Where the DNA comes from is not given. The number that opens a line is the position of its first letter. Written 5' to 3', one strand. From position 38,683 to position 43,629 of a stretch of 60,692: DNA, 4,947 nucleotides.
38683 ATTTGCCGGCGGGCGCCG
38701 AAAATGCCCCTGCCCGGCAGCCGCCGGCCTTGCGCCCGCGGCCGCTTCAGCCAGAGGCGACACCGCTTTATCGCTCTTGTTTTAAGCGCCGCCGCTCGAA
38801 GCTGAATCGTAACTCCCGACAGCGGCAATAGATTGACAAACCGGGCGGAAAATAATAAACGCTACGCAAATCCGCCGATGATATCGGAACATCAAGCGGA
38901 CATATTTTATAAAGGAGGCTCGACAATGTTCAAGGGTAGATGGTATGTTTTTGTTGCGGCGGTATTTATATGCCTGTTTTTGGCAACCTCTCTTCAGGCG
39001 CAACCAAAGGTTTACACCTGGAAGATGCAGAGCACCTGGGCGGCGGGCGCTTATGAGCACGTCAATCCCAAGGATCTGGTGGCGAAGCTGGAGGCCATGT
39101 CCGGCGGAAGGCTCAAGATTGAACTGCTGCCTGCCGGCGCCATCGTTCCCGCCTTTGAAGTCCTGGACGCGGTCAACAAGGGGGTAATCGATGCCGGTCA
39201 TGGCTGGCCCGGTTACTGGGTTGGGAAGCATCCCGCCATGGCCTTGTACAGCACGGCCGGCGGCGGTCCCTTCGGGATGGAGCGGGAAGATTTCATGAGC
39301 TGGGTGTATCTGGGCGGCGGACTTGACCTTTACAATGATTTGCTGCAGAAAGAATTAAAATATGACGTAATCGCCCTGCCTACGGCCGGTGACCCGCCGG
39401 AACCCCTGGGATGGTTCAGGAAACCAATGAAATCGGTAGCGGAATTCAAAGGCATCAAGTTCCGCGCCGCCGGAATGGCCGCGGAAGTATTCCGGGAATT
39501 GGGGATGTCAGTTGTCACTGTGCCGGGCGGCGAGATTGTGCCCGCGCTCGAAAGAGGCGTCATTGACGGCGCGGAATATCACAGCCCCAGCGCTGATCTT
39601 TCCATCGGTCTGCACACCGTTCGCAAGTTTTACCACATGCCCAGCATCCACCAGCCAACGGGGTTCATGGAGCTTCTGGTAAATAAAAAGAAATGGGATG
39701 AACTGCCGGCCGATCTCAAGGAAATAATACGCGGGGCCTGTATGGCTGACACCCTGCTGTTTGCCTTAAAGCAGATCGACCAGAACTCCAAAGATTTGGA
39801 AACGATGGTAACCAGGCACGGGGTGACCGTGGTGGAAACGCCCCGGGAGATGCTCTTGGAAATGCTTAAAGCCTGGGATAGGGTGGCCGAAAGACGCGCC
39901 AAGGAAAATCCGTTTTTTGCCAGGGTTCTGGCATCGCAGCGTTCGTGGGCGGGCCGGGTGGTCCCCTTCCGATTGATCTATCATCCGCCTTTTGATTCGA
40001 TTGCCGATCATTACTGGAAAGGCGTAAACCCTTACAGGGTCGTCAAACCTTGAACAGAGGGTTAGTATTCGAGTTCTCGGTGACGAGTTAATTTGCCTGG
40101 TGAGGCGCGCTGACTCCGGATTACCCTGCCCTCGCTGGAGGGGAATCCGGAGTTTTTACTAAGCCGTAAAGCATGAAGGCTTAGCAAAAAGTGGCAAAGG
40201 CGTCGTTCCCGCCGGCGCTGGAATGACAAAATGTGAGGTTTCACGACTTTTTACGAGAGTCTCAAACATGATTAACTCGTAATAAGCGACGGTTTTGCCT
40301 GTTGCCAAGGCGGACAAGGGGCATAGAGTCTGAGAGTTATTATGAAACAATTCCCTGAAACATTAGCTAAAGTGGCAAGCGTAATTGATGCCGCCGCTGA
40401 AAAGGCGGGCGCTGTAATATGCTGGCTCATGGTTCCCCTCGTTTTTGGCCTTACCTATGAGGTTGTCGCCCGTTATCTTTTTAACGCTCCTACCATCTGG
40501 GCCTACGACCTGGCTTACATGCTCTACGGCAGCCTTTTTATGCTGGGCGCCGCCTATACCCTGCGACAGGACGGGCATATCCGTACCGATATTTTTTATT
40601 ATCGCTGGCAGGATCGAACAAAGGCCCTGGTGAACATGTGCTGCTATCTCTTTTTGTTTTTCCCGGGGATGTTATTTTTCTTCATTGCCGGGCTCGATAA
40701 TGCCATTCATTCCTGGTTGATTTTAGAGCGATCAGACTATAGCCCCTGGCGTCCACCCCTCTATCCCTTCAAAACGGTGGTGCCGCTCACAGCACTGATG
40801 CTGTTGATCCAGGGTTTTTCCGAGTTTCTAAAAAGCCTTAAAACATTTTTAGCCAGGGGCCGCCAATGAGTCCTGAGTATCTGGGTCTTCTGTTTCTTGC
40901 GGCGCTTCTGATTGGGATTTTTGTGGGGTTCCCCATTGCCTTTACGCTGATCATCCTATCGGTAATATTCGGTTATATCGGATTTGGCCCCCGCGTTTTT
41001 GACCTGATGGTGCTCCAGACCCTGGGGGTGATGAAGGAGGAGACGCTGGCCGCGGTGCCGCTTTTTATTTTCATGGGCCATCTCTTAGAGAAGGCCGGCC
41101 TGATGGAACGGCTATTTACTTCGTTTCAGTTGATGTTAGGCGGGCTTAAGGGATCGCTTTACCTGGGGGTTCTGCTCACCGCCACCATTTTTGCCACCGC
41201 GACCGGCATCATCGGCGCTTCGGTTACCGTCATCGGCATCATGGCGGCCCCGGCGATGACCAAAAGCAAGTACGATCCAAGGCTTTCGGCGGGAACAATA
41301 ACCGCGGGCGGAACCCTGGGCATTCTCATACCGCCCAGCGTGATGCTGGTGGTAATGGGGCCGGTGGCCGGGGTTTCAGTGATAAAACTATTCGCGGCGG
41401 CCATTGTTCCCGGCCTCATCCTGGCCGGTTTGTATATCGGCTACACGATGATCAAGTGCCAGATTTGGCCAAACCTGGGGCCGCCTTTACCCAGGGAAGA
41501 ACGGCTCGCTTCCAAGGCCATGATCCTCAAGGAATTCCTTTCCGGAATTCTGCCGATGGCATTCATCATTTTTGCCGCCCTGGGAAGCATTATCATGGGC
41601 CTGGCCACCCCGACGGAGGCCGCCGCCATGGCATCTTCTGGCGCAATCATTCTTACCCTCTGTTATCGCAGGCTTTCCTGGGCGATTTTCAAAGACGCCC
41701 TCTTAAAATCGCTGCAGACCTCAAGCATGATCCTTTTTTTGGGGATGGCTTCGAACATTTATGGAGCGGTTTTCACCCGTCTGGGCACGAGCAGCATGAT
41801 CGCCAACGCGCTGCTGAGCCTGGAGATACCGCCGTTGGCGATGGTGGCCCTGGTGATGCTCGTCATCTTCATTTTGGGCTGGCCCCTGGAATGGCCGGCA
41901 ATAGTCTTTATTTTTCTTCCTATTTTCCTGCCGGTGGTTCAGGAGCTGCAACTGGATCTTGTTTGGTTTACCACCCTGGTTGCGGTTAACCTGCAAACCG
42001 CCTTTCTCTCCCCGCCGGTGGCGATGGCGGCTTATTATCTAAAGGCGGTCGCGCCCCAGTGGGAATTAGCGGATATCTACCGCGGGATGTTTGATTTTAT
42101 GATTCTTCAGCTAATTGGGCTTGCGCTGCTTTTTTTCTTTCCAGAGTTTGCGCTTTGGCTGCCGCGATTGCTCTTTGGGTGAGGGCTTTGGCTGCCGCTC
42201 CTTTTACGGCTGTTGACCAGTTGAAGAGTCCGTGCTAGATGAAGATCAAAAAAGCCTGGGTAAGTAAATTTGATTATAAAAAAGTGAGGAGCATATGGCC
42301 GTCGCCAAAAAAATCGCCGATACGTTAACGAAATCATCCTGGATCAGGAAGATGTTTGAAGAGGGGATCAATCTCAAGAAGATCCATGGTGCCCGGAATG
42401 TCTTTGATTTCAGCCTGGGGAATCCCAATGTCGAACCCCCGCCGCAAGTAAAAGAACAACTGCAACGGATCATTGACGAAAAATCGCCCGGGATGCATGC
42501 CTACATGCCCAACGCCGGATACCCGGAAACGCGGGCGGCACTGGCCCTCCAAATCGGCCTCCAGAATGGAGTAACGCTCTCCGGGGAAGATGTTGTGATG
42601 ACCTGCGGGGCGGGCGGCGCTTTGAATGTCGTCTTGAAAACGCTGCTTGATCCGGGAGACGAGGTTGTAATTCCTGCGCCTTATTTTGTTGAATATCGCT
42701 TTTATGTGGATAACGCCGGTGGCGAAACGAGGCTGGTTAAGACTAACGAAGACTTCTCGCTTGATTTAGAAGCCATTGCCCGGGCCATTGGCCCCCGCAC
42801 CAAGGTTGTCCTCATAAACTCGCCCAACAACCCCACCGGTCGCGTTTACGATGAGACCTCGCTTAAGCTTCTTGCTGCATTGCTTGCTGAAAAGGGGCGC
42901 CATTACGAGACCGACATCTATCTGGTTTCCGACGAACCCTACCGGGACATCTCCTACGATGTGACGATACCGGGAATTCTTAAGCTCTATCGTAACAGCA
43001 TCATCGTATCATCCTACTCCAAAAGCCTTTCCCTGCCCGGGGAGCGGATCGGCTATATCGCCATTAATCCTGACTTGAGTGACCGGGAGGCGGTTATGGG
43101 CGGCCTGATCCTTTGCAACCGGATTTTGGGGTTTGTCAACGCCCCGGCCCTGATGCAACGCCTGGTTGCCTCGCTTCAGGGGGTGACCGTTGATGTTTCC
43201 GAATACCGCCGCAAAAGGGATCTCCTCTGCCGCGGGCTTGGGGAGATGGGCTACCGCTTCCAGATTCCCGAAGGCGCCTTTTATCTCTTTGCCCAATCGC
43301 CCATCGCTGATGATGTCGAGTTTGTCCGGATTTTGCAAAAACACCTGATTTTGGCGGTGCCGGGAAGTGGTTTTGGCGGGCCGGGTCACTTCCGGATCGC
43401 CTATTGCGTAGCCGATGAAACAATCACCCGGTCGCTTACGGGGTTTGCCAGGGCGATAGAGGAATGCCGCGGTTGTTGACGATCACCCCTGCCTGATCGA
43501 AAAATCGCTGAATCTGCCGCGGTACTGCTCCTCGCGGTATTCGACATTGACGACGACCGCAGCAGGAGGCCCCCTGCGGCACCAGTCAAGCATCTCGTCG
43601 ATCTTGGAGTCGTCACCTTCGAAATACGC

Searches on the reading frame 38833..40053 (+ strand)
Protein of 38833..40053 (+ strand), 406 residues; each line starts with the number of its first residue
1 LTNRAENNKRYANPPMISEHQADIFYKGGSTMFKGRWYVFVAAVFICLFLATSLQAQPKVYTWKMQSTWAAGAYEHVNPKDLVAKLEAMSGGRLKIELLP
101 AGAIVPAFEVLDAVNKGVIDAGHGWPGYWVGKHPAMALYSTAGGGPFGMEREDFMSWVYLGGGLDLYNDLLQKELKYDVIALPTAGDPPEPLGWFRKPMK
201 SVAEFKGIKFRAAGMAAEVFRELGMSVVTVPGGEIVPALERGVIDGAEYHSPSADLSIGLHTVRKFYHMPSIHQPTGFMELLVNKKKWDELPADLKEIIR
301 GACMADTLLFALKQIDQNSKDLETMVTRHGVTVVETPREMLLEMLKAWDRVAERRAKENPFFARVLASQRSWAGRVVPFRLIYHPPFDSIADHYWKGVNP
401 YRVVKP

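Call 53: search_protein_families(library=pfam, proteins=[window:38833-40053:+], max_evalue=0.001)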
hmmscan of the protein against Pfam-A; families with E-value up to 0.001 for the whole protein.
window:38833-40053:+ (406 aa): 1 family
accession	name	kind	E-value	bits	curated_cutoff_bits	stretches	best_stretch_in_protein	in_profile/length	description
PF03480.18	DctP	-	2.7e-39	135.7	23.4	1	68-354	4-281/286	Bacterial extracellular solute-binding protein, family 7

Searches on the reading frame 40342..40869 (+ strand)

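Call 53: search_protein_families(library=pfam, proteins=[window:40342-40869:+], max_evalue=0.001)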
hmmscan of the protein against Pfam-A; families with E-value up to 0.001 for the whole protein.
window:40342-40869:+ (175 aa): 1 family
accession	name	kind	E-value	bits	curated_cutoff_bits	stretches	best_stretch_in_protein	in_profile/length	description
PF04290.18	DctQ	-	1.4e-22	80.5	28.3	1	34-167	2-131/132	Tripartite ATP-independent periplasmic transporters, DctQ component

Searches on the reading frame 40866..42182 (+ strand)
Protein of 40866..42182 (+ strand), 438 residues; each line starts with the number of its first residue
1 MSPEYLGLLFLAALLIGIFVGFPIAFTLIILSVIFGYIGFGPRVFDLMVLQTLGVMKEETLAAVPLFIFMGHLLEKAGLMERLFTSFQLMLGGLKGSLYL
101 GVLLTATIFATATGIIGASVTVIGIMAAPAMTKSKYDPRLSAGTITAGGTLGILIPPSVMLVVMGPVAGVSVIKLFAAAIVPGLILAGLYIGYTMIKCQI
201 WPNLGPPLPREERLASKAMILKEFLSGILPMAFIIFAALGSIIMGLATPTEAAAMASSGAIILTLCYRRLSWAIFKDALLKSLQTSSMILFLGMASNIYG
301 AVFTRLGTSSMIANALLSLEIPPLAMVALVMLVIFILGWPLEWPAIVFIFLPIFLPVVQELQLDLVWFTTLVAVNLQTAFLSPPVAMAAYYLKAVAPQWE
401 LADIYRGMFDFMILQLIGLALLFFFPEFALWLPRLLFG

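Call 53: search_protein_families(library=pfam, proteins=[window:40866-42182:+], max_evalue=0.001)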
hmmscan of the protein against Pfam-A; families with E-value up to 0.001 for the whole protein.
window:40866-42182:+ (438 aa): 1 family
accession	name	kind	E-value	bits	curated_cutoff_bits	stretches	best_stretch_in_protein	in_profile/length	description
PF06808.19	DctM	-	8.2e-71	239.4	23.8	1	12-428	2-413/413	Tripartite ATP-independent periplasmic transporter, DctM component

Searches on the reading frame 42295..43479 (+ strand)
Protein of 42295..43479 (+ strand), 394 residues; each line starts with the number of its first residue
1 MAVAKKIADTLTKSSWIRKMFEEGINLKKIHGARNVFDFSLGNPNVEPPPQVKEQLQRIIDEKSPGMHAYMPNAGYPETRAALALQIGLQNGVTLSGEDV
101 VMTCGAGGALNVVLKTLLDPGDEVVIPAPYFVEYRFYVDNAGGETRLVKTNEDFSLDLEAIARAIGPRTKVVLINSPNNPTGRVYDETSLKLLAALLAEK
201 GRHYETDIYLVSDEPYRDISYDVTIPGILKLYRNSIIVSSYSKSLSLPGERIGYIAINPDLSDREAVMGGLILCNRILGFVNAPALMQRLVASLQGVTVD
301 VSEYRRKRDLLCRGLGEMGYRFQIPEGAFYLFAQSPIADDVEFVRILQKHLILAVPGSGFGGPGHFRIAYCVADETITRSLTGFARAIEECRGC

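Call 53: search_protein_families(library=pfam, proteins=[window:42295-43479:+], max_evalue=0.001)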
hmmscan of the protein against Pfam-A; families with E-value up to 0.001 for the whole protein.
window:42295-43479:+ (394 aa): 4 families
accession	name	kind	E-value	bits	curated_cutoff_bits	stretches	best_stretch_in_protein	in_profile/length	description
PF00155.27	Aminotran_1_2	-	6.6e-53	180.6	19.7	1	35-379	2-356/361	Aminotransferase class I and II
PF01053.26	Cys_Met_Meta_PP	-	8.9e-07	28.2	27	1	100-187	71-156/381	Cys/Met metabolism PLP-dependent enzyme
PF00266.25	Aminotran_5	-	1.1e-05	25.1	21.5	1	97-190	61-161/371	Aminotransferase class-V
PF01041.23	DegT_DnrJ_EryC1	-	0.0001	22.1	19.8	1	100-174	42-118/360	DegT/DnrJ/EryC1/StrS aminotransferase family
